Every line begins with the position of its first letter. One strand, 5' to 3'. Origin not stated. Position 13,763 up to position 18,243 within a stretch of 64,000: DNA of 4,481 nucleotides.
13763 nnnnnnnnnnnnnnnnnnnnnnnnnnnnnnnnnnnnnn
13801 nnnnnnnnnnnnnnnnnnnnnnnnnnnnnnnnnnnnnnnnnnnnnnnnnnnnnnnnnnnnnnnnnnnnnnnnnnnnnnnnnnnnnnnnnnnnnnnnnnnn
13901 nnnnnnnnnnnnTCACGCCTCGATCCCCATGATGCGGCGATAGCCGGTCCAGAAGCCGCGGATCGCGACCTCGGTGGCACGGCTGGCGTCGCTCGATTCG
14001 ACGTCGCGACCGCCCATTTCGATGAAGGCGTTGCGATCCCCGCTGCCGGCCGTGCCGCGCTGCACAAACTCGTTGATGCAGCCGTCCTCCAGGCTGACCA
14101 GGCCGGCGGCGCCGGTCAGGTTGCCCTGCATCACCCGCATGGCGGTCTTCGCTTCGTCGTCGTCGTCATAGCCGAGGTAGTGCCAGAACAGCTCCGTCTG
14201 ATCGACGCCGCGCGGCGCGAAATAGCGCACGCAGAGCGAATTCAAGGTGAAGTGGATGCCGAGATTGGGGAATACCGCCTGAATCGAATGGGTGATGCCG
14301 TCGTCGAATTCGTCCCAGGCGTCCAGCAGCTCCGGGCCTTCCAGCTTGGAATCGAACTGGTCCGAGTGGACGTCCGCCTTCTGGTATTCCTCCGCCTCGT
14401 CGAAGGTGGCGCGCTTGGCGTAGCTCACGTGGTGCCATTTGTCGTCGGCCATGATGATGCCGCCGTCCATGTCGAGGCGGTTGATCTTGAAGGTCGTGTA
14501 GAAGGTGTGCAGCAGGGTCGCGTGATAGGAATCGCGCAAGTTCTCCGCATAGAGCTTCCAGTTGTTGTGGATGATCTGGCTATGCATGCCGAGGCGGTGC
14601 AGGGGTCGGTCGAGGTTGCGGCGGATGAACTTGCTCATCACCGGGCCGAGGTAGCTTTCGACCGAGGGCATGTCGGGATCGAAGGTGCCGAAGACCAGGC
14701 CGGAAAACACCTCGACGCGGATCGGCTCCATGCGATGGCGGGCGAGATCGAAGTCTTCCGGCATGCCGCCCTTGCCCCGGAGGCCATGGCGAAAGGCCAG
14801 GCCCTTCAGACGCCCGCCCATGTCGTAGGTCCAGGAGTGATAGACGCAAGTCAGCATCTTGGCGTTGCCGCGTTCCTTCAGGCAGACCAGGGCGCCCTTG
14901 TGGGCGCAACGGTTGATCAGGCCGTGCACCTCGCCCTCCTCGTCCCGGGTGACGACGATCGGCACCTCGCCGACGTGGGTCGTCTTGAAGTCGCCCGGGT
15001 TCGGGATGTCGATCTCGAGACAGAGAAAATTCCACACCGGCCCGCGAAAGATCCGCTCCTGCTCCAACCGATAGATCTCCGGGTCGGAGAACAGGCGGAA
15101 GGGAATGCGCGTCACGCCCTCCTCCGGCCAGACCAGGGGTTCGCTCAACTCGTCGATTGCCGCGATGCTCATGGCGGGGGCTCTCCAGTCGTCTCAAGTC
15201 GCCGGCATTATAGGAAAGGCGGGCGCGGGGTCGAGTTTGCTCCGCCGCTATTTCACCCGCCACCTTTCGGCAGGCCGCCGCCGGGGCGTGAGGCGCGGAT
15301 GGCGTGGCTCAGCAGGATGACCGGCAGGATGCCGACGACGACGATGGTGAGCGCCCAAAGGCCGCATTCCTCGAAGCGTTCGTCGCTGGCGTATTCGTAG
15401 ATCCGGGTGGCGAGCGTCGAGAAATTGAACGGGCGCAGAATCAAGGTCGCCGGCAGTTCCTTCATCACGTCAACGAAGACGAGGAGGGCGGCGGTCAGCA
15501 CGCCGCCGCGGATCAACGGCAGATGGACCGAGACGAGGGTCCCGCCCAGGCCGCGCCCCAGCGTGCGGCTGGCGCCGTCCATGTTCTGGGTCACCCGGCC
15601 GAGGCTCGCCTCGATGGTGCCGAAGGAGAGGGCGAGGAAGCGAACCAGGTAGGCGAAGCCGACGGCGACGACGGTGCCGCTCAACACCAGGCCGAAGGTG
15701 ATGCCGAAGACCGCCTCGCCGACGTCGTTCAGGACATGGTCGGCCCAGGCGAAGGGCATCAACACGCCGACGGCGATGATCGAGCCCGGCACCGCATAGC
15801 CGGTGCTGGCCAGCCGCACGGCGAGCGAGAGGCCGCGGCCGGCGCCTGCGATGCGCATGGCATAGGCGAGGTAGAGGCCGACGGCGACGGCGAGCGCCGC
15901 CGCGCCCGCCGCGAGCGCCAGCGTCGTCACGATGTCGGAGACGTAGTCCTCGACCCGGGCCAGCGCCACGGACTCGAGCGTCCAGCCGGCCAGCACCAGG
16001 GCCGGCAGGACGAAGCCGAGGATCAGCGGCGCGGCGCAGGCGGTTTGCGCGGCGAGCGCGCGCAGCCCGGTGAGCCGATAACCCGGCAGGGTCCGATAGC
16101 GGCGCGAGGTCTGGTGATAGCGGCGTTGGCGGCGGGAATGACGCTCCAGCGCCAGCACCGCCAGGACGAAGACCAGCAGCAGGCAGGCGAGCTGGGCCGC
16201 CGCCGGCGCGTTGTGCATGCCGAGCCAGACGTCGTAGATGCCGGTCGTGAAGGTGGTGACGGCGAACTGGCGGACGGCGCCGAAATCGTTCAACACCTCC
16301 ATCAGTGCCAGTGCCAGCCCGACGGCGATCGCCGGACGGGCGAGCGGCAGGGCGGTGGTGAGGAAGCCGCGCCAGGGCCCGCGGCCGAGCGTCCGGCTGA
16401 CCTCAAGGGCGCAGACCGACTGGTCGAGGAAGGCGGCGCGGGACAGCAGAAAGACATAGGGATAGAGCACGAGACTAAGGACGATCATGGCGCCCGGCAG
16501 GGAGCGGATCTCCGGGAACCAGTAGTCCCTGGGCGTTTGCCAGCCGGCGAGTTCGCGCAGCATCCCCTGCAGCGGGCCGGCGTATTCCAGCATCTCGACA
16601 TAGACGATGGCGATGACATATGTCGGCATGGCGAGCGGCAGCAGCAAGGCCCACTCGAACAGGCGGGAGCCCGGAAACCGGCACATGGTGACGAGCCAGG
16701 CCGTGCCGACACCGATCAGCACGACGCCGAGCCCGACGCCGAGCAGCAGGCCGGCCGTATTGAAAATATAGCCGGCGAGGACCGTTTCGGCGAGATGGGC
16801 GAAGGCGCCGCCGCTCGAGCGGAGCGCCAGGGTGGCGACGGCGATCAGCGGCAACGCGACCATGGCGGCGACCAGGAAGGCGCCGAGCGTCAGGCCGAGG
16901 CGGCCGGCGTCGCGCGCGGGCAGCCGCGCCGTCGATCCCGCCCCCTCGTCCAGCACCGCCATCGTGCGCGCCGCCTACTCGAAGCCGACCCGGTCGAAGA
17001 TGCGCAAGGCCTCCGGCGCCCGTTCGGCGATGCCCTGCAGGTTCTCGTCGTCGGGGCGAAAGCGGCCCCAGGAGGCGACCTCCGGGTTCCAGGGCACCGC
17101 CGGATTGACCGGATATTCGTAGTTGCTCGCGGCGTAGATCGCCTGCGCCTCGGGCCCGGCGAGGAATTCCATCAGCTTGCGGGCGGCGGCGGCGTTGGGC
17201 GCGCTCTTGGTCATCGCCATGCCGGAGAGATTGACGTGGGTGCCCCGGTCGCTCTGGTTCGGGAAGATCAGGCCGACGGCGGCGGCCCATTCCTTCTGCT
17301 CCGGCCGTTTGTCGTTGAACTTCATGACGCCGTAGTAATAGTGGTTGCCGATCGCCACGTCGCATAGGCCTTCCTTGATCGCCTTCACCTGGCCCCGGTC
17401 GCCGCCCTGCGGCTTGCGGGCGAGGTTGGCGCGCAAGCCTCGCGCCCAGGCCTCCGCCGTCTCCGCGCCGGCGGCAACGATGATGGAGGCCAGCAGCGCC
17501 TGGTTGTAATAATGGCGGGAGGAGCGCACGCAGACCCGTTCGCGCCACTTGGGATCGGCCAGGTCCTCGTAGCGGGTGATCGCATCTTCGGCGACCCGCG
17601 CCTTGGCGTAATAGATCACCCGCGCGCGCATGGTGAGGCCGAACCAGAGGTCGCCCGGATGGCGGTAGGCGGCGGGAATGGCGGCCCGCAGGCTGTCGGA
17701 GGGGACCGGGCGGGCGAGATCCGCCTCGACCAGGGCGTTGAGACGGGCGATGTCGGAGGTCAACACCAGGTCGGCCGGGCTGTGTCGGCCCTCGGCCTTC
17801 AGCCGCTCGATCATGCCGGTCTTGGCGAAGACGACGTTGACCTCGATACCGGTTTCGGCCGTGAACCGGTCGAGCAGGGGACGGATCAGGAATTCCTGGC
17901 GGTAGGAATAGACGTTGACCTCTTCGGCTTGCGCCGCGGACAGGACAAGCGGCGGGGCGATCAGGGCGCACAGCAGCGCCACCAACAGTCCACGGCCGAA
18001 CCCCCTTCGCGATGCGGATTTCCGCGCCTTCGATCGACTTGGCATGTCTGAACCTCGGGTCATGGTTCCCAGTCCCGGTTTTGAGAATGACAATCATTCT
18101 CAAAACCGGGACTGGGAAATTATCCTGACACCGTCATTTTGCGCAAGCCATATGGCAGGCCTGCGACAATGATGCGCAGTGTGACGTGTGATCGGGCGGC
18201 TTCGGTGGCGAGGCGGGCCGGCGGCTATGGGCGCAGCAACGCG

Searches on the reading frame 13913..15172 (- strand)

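Call 61: search_protein_families(library=pfam, proteins=[window:13913-15172:-], max_evalue=0.00001)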
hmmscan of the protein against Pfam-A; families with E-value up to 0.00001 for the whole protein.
window:13913-15172:- (419 aa): 2 families
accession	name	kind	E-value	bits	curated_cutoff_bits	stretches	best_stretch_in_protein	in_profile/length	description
PF00355.32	Rieske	-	1.5e-15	57.3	20.3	1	47-124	2-77/88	Rieske [2Fe-2S] domain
PF00848.25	Ring_hydroxyl_A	-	6.6e-13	49.5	24.9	1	201-415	14-206/208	Ring hydroxylating alpha subunit (catalytic domain)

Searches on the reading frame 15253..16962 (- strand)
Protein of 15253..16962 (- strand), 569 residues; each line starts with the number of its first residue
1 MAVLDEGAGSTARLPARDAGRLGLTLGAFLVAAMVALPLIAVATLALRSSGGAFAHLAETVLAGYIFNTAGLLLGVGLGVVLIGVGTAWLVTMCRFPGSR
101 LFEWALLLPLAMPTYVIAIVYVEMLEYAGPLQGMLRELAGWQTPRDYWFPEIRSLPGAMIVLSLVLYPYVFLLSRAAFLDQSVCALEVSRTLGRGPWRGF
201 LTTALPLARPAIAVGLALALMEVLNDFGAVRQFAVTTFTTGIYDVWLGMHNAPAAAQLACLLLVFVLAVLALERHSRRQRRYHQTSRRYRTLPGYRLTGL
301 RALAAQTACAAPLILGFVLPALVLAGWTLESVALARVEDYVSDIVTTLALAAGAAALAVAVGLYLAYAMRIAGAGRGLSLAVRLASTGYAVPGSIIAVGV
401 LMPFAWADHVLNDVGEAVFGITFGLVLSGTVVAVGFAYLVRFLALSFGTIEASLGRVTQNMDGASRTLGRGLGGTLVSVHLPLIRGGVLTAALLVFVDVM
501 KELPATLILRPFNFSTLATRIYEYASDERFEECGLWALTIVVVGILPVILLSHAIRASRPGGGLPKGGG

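Call 61: search_protein_families(library=pfam, proteins=[window:15253-16962:-], max_evalue=0.00001)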
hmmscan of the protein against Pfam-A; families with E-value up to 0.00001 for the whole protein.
window:15253-16962:- (569 aa): 1 family
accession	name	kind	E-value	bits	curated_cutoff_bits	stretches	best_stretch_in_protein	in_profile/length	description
PF00528.27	BPD_transp_1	-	3.9e-11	43.5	26.4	1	82-280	3-183/184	Binding-protein-dependent transport system inner membrane component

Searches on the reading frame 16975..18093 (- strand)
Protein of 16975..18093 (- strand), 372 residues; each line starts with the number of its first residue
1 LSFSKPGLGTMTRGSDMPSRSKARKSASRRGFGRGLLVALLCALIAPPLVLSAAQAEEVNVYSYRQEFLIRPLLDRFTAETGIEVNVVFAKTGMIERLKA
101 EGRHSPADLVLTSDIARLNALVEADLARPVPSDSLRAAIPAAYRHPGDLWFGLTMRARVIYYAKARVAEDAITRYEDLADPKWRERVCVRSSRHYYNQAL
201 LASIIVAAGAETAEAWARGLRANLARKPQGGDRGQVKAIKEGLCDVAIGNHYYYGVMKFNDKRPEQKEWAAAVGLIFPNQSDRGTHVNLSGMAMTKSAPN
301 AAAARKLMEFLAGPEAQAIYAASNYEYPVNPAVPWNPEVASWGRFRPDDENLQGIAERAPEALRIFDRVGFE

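Call 61: search_protein_families(library=pfam, proteins=[window:16975-18093:-], max_evalue=0.00001)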
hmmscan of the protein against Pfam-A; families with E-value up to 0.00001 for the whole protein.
window:16975-18093:- (372 aa): 4 families
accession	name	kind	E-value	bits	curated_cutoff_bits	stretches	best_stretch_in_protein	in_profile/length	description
PF13416.11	SBP_bac_8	-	2.4e-18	67.3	27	1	74-343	3-275/279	Bacterial extracellular solute-binding protein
PF13343.11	SBP_bac_6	-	4.4e-18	66.1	24.6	1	107-333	4-222/245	Bacterial extracellular solute-binding protein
PF01547.30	SBP_bac_1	-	3.7e-16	60.4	26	1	67-318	6-307/307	Bacterial extracellular solute-binding protein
PF13531.11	SBP_bac_11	-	8.4e-16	58.9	25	1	67-322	10-223/227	Bacterial extracellular solute-binding protein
